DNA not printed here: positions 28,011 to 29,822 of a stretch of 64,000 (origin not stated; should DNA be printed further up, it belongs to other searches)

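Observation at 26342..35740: Carrier-protein-dependent tailoring module: ACP, GT2, DltA-like adenylase, amine oxidase, DAO-family oxidase, GT-C-like membrane protein, LpxL-like acyltransferase, Zn-ribbon methyltransferase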

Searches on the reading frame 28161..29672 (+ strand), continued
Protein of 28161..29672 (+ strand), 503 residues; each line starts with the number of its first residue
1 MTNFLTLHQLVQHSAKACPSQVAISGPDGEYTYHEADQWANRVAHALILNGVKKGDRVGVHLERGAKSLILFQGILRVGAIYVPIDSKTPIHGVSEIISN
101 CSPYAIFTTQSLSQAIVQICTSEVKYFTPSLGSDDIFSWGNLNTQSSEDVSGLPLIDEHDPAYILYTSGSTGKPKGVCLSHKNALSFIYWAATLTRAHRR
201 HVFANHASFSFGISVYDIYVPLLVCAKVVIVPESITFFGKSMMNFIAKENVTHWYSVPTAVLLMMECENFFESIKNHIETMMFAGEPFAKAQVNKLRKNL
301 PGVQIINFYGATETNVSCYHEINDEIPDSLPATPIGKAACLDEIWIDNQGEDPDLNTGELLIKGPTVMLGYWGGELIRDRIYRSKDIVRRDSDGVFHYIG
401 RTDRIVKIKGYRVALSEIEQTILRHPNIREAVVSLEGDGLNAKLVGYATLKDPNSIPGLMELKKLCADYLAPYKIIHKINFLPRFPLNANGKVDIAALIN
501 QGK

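Call 17: find_encoding_contigs(protein=P0002, flank=10000, max_places=2)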
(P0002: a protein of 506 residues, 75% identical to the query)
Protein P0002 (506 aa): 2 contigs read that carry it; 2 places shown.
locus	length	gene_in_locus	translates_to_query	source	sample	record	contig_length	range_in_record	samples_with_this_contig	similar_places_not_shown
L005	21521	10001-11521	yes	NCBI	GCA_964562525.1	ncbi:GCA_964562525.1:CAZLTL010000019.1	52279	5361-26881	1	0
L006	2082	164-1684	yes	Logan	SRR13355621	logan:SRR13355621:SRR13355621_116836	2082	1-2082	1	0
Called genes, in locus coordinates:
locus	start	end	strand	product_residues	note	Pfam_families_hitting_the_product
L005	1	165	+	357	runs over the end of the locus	-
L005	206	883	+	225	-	PF13489:Methyltransf_23, PF08241:Methyltransf_11, PF08242:Methyltransf_12, PF13649:Methyltransf_25 (weak), PF13847:Methyltransf_31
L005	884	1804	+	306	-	PF05050:Methyltransf_21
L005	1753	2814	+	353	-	PF20706:GT4-conflict, PF00534:Glycos_transf_1, PF13692:Glyco_trans_1_4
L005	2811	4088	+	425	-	-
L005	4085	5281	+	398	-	PF20706:GT4-conflict, PF00534:Glycos_transf_1, PF13692:Glyco_trans_1_4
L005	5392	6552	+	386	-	PF20706:GT4-conflict (weak), PF00534:Glycos_transf_1, PF13692:Glyco_trans_1_4, PF13524:Glyco_trans_1_2 (weak)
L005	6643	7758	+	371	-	PF01075:Glyco_transf_9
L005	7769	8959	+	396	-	PF13439:Glyco_transf_4, PF13579:Glyco_trans_4_4, PF20706:GT4-conflict, PF00534:Glycos_transf_1, PF13692:Glyco_trans_1_4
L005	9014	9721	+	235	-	PF05401:NodS (weak), PF13489:Methyltransf_23, PF07021:MetW (weak), PF13847:Methyltransf_31, PF08241:Methyltransf_11, PF08242:Methyltransf_12, PF13649:Methyltransf_25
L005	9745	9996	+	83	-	PF00550:PP-binding (weak)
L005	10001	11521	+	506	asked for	PF00501:AMP-binding, PF13193:AMP-binding_C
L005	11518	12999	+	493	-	PF01593:Amino_oxidase, PF13450:NAD_binding_8 (weak)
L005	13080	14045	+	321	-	PF00296:Bac_luciferase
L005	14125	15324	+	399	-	PF01266:DAO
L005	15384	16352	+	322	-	PF13472:Lipase_GDSL_2 (faint)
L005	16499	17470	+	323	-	-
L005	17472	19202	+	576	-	PF02543:Carbam_trans_N, PF00814:TsaD (faint), PF16861:Carbam_trans_C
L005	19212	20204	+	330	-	PF01073:3Beta_HSD, PF01370:Epimerase, PF13460:NAD_binding_10 (weak), PF16363:GDP_Man_Dehyd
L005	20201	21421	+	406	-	-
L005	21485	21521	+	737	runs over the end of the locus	-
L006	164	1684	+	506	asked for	PF00501:AMP-binding, PF13193:AMP-binding_C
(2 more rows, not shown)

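Call 18: find_encoding_contigs(protein=P0004, flank=10000, max_places=2)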
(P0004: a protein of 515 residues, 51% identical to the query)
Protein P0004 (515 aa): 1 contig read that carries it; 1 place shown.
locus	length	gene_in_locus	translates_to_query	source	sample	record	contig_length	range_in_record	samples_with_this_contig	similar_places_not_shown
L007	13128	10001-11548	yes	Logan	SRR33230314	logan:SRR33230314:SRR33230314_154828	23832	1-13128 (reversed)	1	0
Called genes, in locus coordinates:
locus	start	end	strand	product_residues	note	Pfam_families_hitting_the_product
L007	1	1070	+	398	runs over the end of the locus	PF00266:Aminotran_5, PF01053:Cys_Met_Meta_PP (weak)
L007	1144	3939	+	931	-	PF26549:Tricorn_N (faint), PF26550:Tricorn_2nd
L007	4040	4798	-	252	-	PF02698:DUF218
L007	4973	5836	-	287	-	PF08238:Sel1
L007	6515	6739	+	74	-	-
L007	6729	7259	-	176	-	-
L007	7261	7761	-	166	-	PF21983:NikA-like, PF09386:ParD (faint)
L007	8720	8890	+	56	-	-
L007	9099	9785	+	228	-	-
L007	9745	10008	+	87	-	-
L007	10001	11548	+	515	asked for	PF00501:AMP-binding, PF13193:AMP-binding_C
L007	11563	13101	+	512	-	PF01593:Amino_oxidase, PF13450:NAD_binding_8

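Call 19: find_encoding_contigs(protein=P0007, flank=10000, max_places=2)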
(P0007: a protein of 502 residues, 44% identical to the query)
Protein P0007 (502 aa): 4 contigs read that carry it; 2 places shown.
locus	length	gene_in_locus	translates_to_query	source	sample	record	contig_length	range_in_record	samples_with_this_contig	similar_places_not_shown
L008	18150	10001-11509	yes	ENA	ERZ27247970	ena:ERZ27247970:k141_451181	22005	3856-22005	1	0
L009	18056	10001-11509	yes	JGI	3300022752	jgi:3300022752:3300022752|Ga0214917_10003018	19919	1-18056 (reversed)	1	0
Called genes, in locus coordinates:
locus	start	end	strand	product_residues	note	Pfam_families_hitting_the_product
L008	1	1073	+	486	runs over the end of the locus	PF00768:Peptidase_S11 (faint), PF02113:Peptidase_S13, PF13354:Beta-lactamase2 (faint)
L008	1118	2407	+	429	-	PF01464:SLT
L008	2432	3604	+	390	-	PF07075:NamZ_N, PF20732:NamZ_C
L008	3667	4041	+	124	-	-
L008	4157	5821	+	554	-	PF16683:TGase_elicitor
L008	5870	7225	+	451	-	PF04107:GCS2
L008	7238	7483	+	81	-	PF00462:Glutaredoxin, PF13417:GST_N_3, PF13409:GST_N_2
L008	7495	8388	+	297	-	-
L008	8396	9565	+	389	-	PF00226:DnaJ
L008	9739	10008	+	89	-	PF00550:PP-binding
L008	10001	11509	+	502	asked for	PF00501:AMP-binding, PF13193:AMP-binding_C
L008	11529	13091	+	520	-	PF01266:DAO (faint), PF01593:Amino_oxidase, PF13450:NAD_binding_8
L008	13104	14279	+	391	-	PF01266:DAO, PF07992:Pyr_redox_2 (faint), PF13738:Pyr_redox_3 (faint)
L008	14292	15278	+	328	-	PF00296:Bac_luciferase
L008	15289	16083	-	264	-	-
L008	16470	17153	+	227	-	PF02223:Thymidylate_kin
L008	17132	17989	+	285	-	PF13177:DNA_pol3_delta2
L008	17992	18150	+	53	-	?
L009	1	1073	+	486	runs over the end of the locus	PF00768:Peptidase_S11 (faint), PF02113:Peptidase_S13, PF13354:Beta-lactamase2 (faint)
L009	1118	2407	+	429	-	PF01464:SLT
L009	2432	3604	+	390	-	PF07075:NamZ_N, PF20732:NamZ_C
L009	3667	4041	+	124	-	-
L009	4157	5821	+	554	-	PF16683:TGase_elicitor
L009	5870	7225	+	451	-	PF04107:GCS2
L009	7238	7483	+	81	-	PF00462:Glutaredoxin, PF13417:GST_N_3, PF13409:GST_N_2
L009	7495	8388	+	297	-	-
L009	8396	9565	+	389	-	PF00226:DnaJ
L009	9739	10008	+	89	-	PF00550:PP-binding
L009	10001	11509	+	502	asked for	PF00501:AMP-binding, PF13193:AMP-binding_C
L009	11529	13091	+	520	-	PF01266:DAO (faint), PF01593:Amino_oxidase, PF13450:NAD_binding_8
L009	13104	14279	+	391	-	PF01266:DAO, PF07992:Pyr_redox_2 (faint), PF13738:Pyr_redox_3 (faint)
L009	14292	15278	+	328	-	PF00296:Bac_luciferase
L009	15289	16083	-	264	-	-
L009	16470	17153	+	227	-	PF02223:Thymidylate_kin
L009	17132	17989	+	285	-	PF13177:DNA_pol3_delta2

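Call 20: find_encoding_contigs(protein=P0003, flank=10000, max_places=2)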
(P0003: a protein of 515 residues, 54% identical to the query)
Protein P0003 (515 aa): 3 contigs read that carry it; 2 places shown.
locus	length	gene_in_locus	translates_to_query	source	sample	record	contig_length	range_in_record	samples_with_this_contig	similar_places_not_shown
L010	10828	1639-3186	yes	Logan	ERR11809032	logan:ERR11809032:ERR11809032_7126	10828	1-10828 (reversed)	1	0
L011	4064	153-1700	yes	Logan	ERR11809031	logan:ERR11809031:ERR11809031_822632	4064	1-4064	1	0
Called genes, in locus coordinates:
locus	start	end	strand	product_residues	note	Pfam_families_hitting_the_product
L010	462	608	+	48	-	-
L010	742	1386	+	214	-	-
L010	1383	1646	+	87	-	PF00550:PP-binding (weak)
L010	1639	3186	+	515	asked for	PF00501:AMP-binding, PF13193:AMP-binding_C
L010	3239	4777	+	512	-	PF01593:Amino_oxidase, PF13450:NAD_binding_8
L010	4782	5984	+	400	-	PF01266:DAO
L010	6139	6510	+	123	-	-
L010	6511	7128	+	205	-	PF01810:LysE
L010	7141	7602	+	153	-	PF00293:NUDIX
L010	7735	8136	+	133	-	-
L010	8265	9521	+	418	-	PF02321:OEP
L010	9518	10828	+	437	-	?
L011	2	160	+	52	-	?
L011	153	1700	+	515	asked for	PF00501:AMP-binding, PF13193:AMP-binding_C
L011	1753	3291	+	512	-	PF01593:Amino_oxidase, PF13450:NAD_binding_8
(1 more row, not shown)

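Call 21: find_encoding_contigs(protein=P0108, flank=10000, max_places=2)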
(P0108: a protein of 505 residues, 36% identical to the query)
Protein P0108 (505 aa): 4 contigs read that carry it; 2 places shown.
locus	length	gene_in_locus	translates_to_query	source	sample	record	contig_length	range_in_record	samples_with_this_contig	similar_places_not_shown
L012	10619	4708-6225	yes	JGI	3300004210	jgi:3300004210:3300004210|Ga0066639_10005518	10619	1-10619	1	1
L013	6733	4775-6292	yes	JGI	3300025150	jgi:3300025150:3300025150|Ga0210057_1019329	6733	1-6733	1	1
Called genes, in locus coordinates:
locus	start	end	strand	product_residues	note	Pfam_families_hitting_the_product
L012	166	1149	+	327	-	PF00296:Bac_luciferase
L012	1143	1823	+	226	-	PF13578:Methyltransf_24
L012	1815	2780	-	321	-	-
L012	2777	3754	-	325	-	PF00296:Bac_luciferase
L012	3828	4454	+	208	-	-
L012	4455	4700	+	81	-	-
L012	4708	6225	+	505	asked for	PF00501:AMP-binding, PF13193:AMP-binding_C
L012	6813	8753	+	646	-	-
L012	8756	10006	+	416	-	PF01822:WSC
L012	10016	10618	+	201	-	?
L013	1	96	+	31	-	?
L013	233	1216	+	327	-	PF00296:Bac_luciferase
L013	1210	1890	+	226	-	PF13578:Methyltransf_24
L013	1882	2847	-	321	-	-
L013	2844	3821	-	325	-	PF00296:Bac_luciferase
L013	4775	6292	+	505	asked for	PF00501:AMP-binding, PF13193:AMP-binding_C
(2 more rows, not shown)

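Call 66: search_protein_families(library=pfam, proteins=[L010:742-1386:+, L007:9099-9785:+, L012:3828-4454:+, L008:15289-16083:-, L005:16499-17470:+, L005:15384-16352:+, L008:7495-8388:+, L005:13080-14045:+, L008:14292-15278:+], max_evalue=0.1)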
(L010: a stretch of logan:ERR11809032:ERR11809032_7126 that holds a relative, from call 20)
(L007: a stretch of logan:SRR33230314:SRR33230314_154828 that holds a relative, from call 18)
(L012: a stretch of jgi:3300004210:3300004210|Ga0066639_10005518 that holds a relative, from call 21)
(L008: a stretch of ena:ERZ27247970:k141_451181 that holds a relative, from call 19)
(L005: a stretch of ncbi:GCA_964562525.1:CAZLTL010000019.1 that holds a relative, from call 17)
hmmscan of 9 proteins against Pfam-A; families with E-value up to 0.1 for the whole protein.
L010:742-1386:+ (214 aa): 1 family
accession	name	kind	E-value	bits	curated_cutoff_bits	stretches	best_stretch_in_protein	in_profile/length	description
PF00326.27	Peptidase_S9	-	0.029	14.3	22.6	0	68-119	45-95/213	Prolyl oligopeptidase family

L007:9099-9785:+ (228 aa): 1 family
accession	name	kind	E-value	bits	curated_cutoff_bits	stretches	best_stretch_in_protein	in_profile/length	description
PF07859.19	Abhydrolase_3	-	0.016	15.4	25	1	60-166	48-152/210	alpha/beta hydrolase fold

L012:3828-4454:+ (208 aa): 0 families

L008:15289-16083:- (264 aa): 1 family
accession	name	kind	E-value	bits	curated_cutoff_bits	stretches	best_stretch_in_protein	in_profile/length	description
PF03279.18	Lip_A_acyltrans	-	0.0016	18.1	22.3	1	74-243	105-277/295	Bacterial lipid A biosynthesis acyltransferase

L005:16499-17470:+ (323 aa): 0 families

L005:15384-16352:+ (322 aa): 2 families
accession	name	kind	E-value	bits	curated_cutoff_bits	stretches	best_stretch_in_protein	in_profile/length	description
PF13472.12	Lipase_GDSL_2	-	2.2e-05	25.5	32.9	1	97-258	1-157/178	GDSL-like Lipase/Acylhydrolase family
PF00657.28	Lipase_GDSL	-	0.00012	22.7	23.6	1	95-179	1-94/208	GDSL-like Lipase/Acylhydrolase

L008:7495-8388:+ (297 aa): 0 families

L005:13080-14045:+ (321 aa): 1 family
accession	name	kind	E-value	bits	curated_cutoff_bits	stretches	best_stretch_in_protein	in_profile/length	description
PF00296.26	Bac_luciferase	-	4.6e-13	49.6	27.9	1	24-257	25-280/314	Luciferase-like monooxygenase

L008:14292-15278:+ (328 aa): 1 family
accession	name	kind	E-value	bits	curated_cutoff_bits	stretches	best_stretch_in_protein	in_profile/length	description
PF00296.26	Bac_luciferase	-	1.9e-14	54.2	27.9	1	24-191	25-192/314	Luciferase-like monooxygenase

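Call 76: list_cluster_members(proteins=[P0002, P0003, P0004, P0005, P0006, P0007, P0108])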
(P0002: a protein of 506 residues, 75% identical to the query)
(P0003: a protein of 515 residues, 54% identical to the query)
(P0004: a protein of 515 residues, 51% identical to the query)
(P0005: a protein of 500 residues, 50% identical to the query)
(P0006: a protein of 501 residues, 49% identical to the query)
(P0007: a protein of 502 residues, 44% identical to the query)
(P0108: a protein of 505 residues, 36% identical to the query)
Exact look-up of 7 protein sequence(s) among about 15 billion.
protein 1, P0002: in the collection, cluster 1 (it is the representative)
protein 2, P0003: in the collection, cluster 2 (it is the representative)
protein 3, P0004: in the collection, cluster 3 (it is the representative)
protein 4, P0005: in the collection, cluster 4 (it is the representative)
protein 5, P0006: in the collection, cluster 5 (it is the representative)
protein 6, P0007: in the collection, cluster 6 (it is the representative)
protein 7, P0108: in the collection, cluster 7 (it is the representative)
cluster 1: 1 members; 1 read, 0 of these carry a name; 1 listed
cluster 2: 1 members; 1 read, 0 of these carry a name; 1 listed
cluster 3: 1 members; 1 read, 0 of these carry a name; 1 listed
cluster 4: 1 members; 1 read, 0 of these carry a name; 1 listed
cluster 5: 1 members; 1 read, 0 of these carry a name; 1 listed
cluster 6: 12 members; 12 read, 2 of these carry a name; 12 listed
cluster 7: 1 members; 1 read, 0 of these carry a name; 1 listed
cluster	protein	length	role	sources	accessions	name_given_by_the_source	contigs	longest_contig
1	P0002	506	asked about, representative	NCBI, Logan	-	-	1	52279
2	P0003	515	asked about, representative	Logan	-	-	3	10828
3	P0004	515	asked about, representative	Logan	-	-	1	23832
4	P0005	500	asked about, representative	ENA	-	-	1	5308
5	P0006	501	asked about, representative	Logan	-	-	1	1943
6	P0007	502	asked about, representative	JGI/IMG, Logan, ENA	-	-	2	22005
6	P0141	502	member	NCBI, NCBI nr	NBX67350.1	MAG: hypothetical protein EBR01_00125 [Proteobacteria bacterium] | hypothetical protein [Pseudomonadota bacterium]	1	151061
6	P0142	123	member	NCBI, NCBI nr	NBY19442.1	hypothetical protein EBQ74_04190 [bacterium] | hypothetical protein [bacterium]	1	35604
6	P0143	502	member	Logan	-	-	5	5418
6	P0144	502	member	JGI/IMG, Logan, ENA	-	-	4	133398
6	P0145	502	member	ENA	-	-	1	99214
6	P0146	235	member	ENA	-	-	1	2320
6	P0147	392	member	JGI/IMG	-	-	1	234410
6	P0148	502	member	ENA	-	-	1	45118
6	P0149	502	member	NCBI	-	-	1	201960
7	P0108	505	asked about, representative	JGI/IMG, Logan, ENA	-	-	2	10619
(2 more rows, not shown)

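Call 77: find_encoding_contigs(protein=P0005, flank=6000, max_places=2)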
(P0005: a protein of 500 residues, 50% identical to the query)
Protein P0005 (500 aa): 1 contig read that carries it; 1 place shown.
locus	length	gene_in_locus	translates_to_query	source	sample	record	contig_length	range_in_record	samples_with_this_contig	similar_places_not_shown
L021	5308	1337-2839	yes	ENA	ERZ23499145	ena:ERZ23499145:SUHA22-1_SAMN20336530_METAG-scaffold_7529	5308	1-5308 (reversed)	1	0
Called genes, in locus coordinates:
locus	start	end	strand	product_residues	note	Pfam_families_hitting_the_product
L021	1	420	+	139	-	?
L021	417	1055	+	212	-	-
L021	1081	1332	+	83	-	-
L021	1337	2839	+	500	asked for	PF00501:AMP-binding, PF13193:AMP-binding_C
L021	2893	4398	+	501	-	PF01593:Amino_oxidase, PF13450:NAD_binding_8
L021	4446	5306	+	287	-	?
